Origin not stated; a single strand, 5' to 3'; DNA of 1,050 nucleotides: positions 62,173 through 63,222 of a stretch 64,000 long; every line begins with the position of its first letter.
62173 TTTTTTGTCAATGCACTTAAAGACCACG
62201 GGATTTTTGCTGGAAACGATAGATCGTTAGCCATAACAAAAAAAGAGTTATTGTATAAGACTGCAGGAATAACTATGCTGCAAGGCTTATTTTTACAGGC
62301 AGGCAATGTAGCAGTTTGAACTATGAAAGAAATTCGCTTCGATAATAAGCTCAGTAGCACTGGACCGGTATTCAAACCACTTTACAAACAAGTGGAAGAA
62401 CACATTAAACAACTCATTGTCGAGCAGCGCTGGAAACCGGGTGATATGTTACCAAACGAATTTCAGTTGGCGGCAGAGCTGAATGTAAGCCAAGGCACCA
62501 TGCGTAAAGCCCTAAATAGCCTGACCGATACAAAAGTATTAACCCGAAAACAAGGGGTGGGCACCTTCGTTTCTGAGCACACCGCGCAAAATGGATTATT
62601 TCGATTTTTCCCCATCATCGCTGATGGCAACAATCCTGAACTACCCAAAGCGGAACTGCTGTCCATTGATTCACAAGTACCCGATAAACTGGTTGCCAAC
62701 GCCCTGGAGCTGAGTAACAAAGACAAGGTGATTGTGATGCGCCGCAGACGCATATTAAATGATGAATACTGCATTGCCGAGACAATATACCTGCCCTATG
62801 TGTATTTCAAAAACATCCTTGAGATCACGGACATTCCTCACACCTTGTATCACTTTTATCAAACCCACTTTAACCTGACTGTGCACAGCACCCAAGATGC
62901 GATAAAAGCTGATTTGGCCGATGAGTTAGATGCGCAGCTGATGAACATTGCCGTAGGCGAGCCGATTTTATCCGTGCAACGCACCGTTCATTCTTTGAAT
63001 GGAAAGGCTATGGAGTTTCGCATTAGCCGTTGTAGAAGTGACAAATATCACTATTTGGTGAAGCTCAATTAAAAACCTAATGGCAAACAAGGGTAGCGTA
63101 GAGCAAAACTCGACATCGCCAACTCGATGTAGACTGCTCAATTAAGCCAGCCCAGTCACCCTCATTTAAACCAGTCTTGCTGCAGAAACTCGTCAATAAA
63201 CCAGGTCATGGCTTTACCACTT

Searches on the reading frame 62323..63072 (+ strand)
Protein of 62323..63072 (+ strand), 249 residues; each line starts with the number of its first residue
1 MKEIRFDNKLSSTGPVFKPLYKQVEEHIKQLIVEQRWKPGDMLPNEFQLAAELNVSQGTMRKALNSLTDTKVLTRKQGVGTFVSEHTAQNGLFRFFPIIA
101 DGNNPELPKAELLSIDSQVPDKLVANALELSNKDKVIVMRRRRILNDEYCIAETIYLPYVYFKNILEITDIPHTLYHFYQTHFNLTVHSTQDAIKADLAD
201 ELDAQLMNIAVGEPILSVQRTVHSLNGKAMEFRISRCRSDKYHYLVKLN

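Call 7: search_protein_families(library=pfam, proteins=[window:62323-63072:+])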
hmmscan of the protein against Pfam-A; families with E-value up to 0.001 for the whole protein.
window:62323-63072:+ (249 aa): 3 families
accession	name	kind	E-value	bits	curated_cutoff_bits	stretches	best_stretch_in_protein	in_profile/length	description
PF07702.18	UTRA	-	4.1e-28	98.4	23.8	1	108-243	6-141/141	UTRA domain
PF00392.27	GntR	-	6.1e-21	74.3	27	1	20-83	1-64/64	Bacterial regulatory proteins, gntR family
PF14502.12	HTH_41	-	7.6e-05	22.5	25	0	40-83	3-48/48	Helix-turn-helix domain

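Call 8: search_protein_families(library=ncbifam, proteins=[window:62323-63072:+])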
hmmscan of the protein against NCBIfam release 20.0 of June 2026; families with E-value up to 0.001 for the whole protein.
window:62323-63072:+ (249 aa): 27 families (the best 25 are shown)
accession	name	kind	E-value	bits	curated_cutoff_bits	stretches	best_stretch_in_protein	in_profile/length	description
NF041547.1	GntR_LSA1692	equivalog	1.4e-31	109.9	275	1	20-244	2-226/233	GntR family transcriptional regulator, LSA1692 subfamily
TIGR02325.1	C_P_lyase_phnF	equivalog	2.8e-28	99.1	156.8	1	20-246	9-236/238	phosphonate metabolism transcriptional regulator PhnF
TIGR02018.2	his_ut_repres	equivalog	8.1e-28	97.3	220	1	21-224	1-203/226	histidine utilization transcriptional repressor HutC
TIGR03337.1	phnR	equivalog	1.3e-24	87.2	296.75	1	21-241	3-223/231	phosphonate utilization transcriptional regulator PhnR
NF007292.0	PRK09764.1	equivalog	2.8e-24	85.6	281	1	18-244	4-230/240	GntR family transcriptional regulator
TIGR02404.1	trehalos_R_Bsub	equivalog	3.2e-23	82.6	211.95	1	21-244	2-227/233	trehalose operon repressor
NF052441.1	TransRegRv0792c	equivalog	3.4e-23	82.2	400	1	21-248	18-246/260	Rv0792c family HTH-type transcriptional regulator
NF008491.0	PRK11402.1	subfamily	6.2e-23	81.5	269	1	18-241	10-233/243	GntR family transcriptional regulator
NF007486.0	PRK10079.1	equivalog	1.4e-19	70.8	363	1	11-242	4-235/241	phosphonate metabolism transcriptional regulator PhnF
NF011575.0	PRK14999.1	equivalog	1.5e-17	63.8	424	1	18-224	11-216/241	histidine utilization repressor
NF052282.1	PLP_TF_PdxR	equivalog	5.9e-14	52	320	1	19-89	1-71/448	MocR-like pyridoxine biosynthesis transcription factor PdxR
NF007741.0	PRK10421.1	equivalog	4.9e-13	49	311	1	20-87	8-75/262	transcriptional regulator LldR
NF007001.0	PRK09464.1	equivalog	1.8e-12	47.4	330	1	23-89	14-80/254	pyruvate dehydrogenase complex transcriptional repressor PdhR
NF052290.2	MocR_like_YczR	exception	3.4e-10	39.2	487.4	1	18-88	18-88/458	MocR-like transcription factor YczR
NF047563.1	modulin_PmtR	equivalog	3.9e-09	36.6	200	1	18-87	11-80/125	PSM export ABC transporter transcriptional regulator PmtR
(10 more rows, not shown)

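Call 15: search_solved_structures(query=window:62323-63072:+)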
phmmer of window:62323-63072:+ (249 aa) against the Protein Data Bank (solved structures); distinct sequences matched with E-value up to 0.001: 27.
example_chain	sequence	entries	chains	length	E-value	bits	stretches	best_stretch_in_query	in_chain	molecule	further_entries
2ra5_A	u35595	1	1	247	3.1e-18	69.5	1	12-245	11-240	Putative transcriptional regulator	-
4u0v_A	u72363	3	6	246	1.4e-17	67.3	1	19-245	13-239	HTH-type transcriptional repressor YvoA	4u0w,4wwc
2wv0_A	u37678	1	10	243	1.5e-17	67.3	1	19-245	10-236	HTH-TYPE TRANSCRIPTIONAL REPRESSOR YVOA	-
9i0v_A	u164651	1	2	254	2.3e-16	63.3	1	19-248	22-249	HTH-type transcriptional repressor DasR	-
4zs8_A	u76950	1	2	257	2.4e-16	63.3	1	19-248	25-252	HTH-type transcriptional repressor DasR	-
3bwg_A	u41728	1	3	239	1.1e-11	48.1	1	21-238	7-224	Uncharacterized HTH-type transcriptional regulator yydK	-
3cnv_A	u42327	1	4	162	8.9e-11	45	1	122-249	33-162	Putative GntR-family transcriptional regulator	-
6az6_A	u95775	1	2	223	2.6e-10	43.5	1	18-89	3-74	GntR family transcriptional regulator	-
5kvr_A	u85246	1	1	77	6.4e-08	35.7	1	21-83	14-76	Pyruvate dehydrogenase complex repressor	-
3neu_A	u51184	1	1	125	1.7e-07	34.3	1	9-120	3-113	Lin1836 protein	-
3edp_A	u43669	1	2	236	1.9e-07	34.2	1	17-109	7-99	Lin2111 protein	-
3tqn_A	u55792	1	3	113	4.2e-07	33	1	18-92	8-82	Transcriptional regulator, GntR family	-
6sbs_A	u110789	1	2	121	7.8e-07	32.1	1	18-74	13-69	Regulatory protein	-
4u0y_A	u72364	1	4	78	9.5e-07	31.9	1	19-84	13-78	HTH-type transcriptional repressor YvoA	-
4zsb_A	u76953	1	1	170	9.8e-07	31.8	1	108-248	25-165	HTH-type transcriptional repressor DasR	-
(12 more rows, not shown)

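Call 16: find_encoding_contigs(protein=window:62323-63072:+, flank=10000, max_places=6)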
Protein window:62323-63072:+ (249 aa): 23 contigs read that carry it; 6 places shown.
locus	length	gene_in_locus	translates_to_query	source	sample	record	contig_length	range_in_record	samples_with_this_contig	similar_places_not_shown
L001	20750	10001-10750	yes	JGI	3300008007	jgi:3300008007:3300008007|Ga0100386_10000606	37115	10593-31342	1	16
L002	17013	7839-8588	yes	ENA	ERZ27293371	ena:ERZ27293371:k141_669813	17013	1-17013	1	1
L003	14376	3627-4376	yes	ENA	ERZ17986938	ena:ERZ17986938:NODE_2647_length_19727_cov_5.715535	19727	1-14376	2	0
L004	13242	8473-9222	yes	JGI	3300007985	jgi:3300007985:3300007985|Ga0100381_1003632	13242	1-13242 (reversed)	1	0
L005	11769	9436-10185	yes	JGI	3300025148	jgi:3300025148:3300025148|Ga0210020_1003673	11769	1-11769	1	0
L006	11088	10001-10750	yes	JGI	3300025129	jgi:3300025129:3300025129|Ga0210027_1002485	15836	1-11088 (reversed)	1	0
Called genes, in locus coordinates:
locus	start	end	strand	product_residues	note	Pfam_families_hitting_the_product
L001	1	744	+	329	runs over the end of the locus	PF02668:TauD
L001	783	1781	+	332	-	PF03601:Cons_hypoth698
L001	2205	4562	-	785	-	PF07715:Plug, PF00593:TonB_dep_Rec_b-barrel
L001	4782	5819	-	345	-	PF03480:DctP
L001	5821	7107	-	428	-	PF06808:DctM, PF03600:CitMHS (weak)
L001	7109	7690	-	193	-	PF04290:DctQ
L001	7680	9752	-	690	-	PF13802:Gal_mutarotas_2, PF01055:Glyco_hydro_31_2nd, PF21365:Glyco_hydro_31_3rd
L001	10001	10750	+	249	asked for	PF00392:GntR, PF07702:UTRA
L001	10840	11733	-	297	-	PF00126:HTH_1, PF03466:LysR_substrate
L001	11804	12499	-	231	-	PF02678:Pirin, PF17954:Pirin_C_2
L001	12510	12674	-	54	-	-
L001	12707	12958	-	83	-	PF07681:DoxX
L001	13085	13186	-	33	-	-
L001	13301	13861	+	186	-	PF01292:Ni_hydr_CYTB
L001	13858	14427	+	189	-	PF04264:YceI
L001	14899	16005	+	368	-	-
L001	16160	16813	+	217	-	PF10502:Peptidase_S26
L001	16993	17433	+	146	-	PF00011:HSP20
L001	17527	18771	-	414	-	PF12704:MacB_PCD, PF02687:FtsX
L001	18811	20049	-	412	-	PF12704:MacB_PCD, PF24400:DUF7544 (weak), PF02687:FtsX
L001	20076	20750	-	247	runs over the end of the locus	PF02463:SMC_N (faint), PF00005:ABC_tran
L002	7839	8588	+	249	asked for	PF00392:GntR, PF07702:UTRA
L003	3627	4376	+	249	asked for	PF00392:GntR, PF07702:UTRA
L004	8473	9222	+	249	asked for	PF00392:GntR, PF07702:UTRA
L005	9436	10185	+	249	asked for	PF00392:GntR, PF07702:UTRA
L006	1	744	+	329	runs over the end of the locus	PF02668:TauD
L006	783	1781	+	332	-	PF03601:Cons_hypoth698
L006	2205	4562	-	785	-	PF07715:Plug, PF00593:TonB_dep_Rec_b-barrel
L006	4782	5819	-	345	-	PF03480:DctP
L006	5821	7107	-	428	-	PF06808:DctM, PF03600:CitMHS (weak)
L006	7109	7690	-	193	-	PF04290:DctQ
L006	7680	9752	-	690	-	PF13802:Gal_mutarotas_2, PF01055:Glyco_hydro_31_2nd, PF21365:Glyco_hydro_31_3rd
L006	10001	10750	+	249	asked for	PF00392:GntR, PF07702:UTRA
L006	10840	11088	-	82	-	?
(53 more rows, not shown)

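Call 17: find_related_loci(query=window:62323-63072:+, collection=genome_contigs, flank=10000)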
Query window:62323-63072:+ (249 aa) in genome_contigs; peptide patterns used: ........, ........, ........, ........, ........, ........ (x = any residue, [..] = any of these).
90 stretches matched a pattern; 35 encode a relative of the query (tblastn E <= 1e-3); 35 distinct loci.
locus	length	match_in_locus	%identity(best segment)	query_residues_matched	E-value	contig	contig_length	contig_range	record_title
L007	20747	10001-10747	88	1-249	2e-153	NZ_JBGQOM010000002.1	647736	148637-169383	Flavobacterium sp. W21_SRS_FM6 NODE_2_length_647736_cov_117.787400, whole genome shotgun sequence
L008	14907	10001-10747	87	1-249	8e-152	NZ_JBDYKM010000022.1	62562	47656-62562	Paraglaciecola sp. 25GB23A NODE_22_length_62562_cov_217.921165, whole genome shotgun sequence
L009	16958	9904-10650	71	1-249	1e-122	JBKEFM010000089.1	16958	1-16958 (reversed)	MAG: Paraglaciecola sp. isolate 3300055476_33 Ga0535647_0001820, whole genome shotgun sequence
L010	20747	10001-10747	70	1-249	6e-121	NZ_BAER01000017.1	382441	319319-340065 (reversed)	Paraglaciecola polaris LMG 21857, whole genome shotgun sequence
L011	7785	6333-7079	69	1-249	2e-120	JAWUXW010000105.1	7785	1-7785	MAG: Paraglaciecola sp. isolate HBSea_ice_MAG736 BAT.736_853388_flag=0_multi=46.0000_len=7785, whole genome shotgun sequ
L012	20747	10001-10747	69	1-249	3e-120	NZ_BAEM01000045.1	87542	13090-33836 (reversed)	Paraglaciecola chathamensis S18K6, whole genome shotgun sequence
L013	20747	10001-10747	69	1-249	4e-119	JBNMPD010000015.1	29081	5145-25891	MAG: Flavobacteriales bacterium isolate 3300055003_72 Ga0535643_0000474, whole genome shotgun sequence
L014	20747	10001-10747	68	1-249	4e-119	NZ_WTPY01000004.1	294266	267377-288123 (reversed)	Paraglaciecola sp. 20A4 Scaffold4, whole genome shotgun sequence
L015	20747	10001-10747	68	1-249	4e-118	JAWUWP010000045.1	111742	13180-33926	MAG: Paraglaciecola sp. isolate HBSea_ice_MAG448 BAT.448_614714_flag=0_multi=11.7917_len=111742, whole genome shotgun se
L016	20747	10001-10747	69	1-249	6e-118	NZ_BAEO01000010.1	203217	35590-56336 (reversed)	Paraglaciecola arctica BSs20135, whole genome shotgun sequence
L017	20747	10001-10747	68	1-249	5e-118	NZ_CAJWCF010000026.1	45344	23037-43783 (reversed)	MAG: uncultured Paraglaciecola sp. isolate SRR5469033_bin.16_MetaBAT_v2.12.1_MAG, whole genome shotgun sequence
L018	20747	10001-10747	68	1-249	2e-117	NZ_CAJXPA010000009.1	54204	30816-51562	MAG: uncultured Paraglaciecola sp. isolate ERR1855275_bin.1_MetaBAT_v2.12.1_MAG, whole genome shotgun sequence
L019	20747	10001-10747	68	1-249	6e-117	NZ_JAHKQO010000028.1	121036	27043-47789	Paraglaciecola arctica strain A3R16 A3R16_A3R16_contig_10, whole genome shotgun sequence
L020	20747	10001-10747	68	1-249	4e-117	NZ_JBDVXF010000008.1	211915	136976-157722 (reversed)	MAG: Paraglaciecola sp. isolate LC.105.F.D3_287_101 LC_105_F_D3_287_101_000000000008, whole genome shotgun sequence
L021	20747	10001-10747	68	1-249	3e-117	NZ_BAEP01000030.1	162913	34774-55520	Paraglaciecola mesophila KMM 241, whole genome shotgun sequence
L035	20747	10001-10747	61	1-248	5e-100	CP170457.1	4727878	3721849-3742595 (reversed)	MAG: Aestuariibacter sp. isolate tig00000066 chromosome, complete genome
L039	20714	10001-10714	38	11-248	2e-47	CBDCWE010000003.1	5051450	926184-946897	MAG: Hyphomicrobiaceae bacterium isolate e20b2833-44cb-4994-937e-2db2469f7311 genome assembly, contig: chromosome_2, who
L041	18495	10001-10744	33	5-248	1e-36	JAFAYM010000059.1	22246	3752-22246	MAG: Acidisphaera sp. isolate CP_BM_RX_R8_15 BM_RX_R8_k147_1391032, whole genome shotgun sequence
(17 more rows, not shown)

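Call 22: search_protein_families(library=pfam, proteins=[L039:5429-6460:-, L039:6552-7736:-, L039:8259-9467:-, L039:11565-12662:+, L039:13076-14713:+, L039:14850-15866:+, L039:15863-17395:+, L035:5700-7472:-, L035:15047-16660:+, L035:14013-14903:+])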
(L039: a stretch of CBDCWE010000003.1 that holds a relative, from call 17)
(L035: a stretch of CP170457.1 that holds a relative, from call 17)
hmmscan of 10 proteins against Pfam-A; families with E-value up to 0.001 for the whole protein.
L039:5429-6460:- (343 aa): 1 family
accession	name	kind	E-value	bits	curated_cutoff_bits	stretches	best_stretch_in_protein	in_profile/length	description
PF02615.19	Ldh_2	-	5.1e-105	351.7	38.8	1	8-329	4-332/333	Malate/L-lactate dehydrogenase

L039:6552-7736:- (394 aa): 2 families
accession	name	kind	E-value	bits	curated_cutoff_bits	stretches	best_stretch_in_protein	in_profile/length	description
PF13378.12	MR_MLE_C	-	2.3e-43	148.9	29.4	1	166-377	3-217/219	Enolase C-terminal domain-like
PF02746.21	MR_MLE_N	-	2.4e-07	31.4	22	1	26-134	25-116/117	Mandelate racemase / muconate lactonizing enzyme, N-terminal domain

L039:8259-9467:- (402 aa): 2 families
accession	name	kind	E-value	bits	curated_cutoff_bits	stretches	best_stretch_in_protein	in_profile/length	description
PF20629.2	GD_AH_C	-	1e-81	274.3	26.8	1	156-399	2-240/242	D-galactarate/Altronate dehydratase, C-terminal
PF04295.18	GD_AH_second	-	8.8e-30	104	27.3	1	21-145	1-135/136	D-galactarate dehydratase/Altronate hydrolase, second domain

L039:11565-12662:+ (365 aa): 1 family
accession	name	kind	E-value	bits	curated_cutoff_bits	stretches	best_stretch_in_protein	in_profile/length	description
PF01636.29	APH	-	3.1e-33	116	23.2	1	51-294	5-230/239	Phosphotransferase enzyme family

L039:13076-14713:+ (545 aa): 2 families
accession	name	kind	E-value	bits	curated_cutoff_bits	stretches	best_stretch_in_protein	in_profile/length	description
PF00501.34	AMP-binding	-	8.4e-82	275.4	29.9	1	27-405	1-384/384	AMP-binding enzyme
PF13193.12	AMP-binding_C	-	3.8e-20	73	24.5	1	455-530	1-76/76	AMP-binding enzyme C-terminal domain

L039:14850-15866:+ (338 aa): 2 families
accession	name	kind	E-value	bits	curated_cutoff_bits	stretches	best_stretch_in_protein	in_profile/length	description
PF00005.33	ABC_tran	-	5.5e-29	101.9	25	1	96-238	2-136/137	ABC transporter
PF13304.12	AAA_21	-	1.1e-09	39.2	27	1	210-271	237-301/304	AAA domain, putative AbiEii toxin, Type IV TA system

L039:15863-17395:+ (510 aa): 0 families

L035:5700-7472:- (590 aa): 1 family
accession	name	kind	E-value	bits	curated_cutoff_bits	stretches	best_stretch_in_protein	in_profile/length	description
PF00474.23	SSF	-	2.6e-44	152.1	22.8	1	38-441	1-399/406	Sodium:solute symporter family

L035:15047-16660:+ (537 aa): 7 families
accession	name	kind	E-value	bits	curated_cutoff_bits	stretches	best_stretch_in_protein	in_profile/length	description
PF01266.30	DAO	-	8.3e-34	118.1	27.9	1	18-337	1-313/353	FAD dependent oxidoreductase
PF16901.10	DAO_C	-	1.3e-11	44.9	31.4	1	434-503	32-103/126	C-terminal domain of alpha-glycerophosphate oxidase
PF13450.12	NAD_binding_8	-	1.4e-06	29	21.9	1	21-57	1-37/68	NAD(P)-binding Rossmann-like domain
PF12831.13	FAD_oxidored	-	5.5e-06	26.4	27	1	18-63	1-46/416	FAD dependent oxidoreductase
PF00890.30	FAD_binding_2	-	1.1e-05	25.3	20.4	1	18-63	1-46/414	FAD binding domain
PF01494.25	FAD_binding_3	-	2.3e-05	24.2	22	0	17-47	2-32/349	FAD binding domain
PF07992.20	Pyr_redox_2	-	0.00046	20.1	26.1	1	17-56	1-41/291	Pyridine nucleotide-disulphide oxidoreductase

L035:14013-14903:+ (296 aa): 0 families

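Call 23: search_protein_families(library=pfam, proteins=[L041:5617-7596:-, L041:7218-8435:+, L041:8743-9939:-, L041:10785-11429:-, L041:11426-12331:-, L041:12338-14431:-, L041:14233-15567:-, L012:6178-7965:+, L012:7946-9787:+, L012:10774-12741:-])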
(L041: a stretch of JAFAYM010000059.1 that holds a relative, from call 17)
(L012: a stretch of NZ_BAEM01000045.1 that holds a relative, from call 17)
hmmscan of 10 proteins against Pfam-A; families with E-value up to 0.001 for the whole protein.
L041:5617-7596:- (659 aa): 3 families
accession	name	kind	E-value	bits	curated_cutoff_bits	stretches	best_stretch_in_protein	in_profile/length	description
PF02776.23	TPP_enzyme_N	-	4.5e-34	117.2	26.8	1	127-241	2-118/119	Thiamine pyrophosphate enzyme, N-terminal TPP binding domain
PF02775.26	TPP_enzyme_C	-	4e-25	88.8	21.9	1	501-647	1-151/151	Thiamine pyrophosphate enzyme, C-terminal TPP binding domain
PF00205.28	TPP_enzyme_M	-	2.3e-08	34.3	30.4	1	316-432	3-131/137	Thiamine pyrophosphate enzyme, central domain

L041:7218-8435:+ (405 aa): 0 families

L041:8743-9939:- (398 aa): 0 families

L041:10785-11429:- (214 aa): 2 families
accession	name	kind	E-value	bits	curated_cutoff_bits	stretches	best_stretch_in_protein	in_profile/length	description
PF17836.7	PglD_N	-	2.7e-13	50.7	23.4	1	8-82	2-76/78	PglD N-terminal domain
PF00132.30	Hexapep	-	4.7e-13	48.6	27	2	158-191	1-34/36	Bacterial transferase hexapeptide (six repeats)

L041:11426-12331:- (301 aa): 2 families
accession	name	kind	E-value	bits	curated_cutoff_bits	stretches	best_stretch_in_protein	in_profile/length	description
PF05050.19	Methyltransf_21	-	3e-22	80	22.7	1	96-256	1-171/173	Methyltransferase FkbM domain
PF05575.17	V_cholerae_RfbT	-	6.1e-07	29.5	27.9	1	93-249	82-245/286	Vibrio cholerae RfbT protein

L041:12338-14431:- (697 aa): 3 families
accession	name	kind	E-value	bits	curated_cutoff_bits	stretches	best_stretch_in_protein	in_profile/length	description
PF00534.26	Glycos_transf_1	-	1.3e-16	61.1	26.4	1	338-494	12-163/172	Glycosyl transferases group 1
PF13692.12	Glyco_trans_1_4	-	7.1e-11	43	27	1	345-486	5-140/142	Glycosyl transferases group 1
PF20706.3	GT4-conflict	-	4.9e-05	22.9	26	1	337-466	193-326/385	Family 4 Glycosyltransferase in conflict systems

L041:14233-15567:- (444 aa): 1 family
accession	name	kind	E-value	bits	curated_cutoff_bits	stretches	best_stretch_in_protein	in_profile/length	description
PF00534.26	Glycos_transf_1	-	5.6e-08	33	26.4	1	249-404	13-154/172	Glycosyl transferases group 1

L012:6178-7965:+ (595 aa): 5 families
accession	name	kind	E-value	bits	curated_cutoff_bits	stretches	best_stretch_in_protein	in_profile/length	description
PF00664.28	ABC_membrane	-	4.6e-37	128.6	28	1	33-293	4-265/274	ABC transporter transmembrane region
PF00005.33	ABC_tran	-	2.2e-29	103.2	25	1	369-518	1-137/137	ABC transporter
PF02463.25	SMC_N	-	5.7e-10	39.4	40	1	489-559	136-210/220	RecF/RecN/SMC N terminal domain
PF13304.12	AAA_21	-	6.9e-05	23.5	27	0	382-402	2-22/304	AAA domain, putative AbiEii toxin, Type IV TA system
PF13555.12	AAA_29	-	0.00034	20.7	27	1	375-399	18-42/61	P-loop containing region of AAA domain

L012:7946-9787:+ (613 aa): 7 families
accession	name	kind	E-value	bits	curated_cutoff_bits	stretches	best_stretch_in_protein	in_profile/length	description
PF00005.33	ABC_tran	-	1.4e-28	100.7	25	1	383-542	1-136/137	ABC transporter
PF13304.12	AAA_21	-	1.9e-11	45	27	1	511-577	238-304/304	AAA domain, putative AbiEii toxin, Type IV TA system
PF00664.28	ABC_membrane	-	2.3e-11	44.3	28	1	26-279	2-256/274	ABC transporter transmembrane region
PF02463.25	SMC_N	-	2.1e-05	24.5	40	1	396-584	27-210/220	RecF/RecN/SMC N terminal domain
PF13555.12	AAA_29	-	5.9e-05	23.2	27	1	386-427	15-55/61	P-loop containing region of AAA domain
PF03193.22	RsgA_GTPase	-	0.00028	21.2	30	1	380-425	94-138/174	RsgA GTPase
PF20703.3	nSTAND1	-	0.00057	20.1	27.1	0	384-445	24-88/379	Novel STAND NTPase 1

L012:10774-12741:- (655 aa): 1 family
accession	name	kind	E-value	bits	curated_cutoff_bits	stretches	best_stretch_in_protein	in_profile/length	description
PF09423.15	PhoD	-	7.1e-10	39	27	1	457-566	185-288/343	PhoD-like phosphatase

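Call 67: search_protein_families(library=pfam, proteins=[L035:14013-14903:+])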
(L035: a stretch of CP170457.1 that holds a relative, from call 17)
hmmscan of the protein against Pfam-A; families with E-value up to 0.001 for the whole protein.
L035:14013-14903:+ (296 aa): 0 families
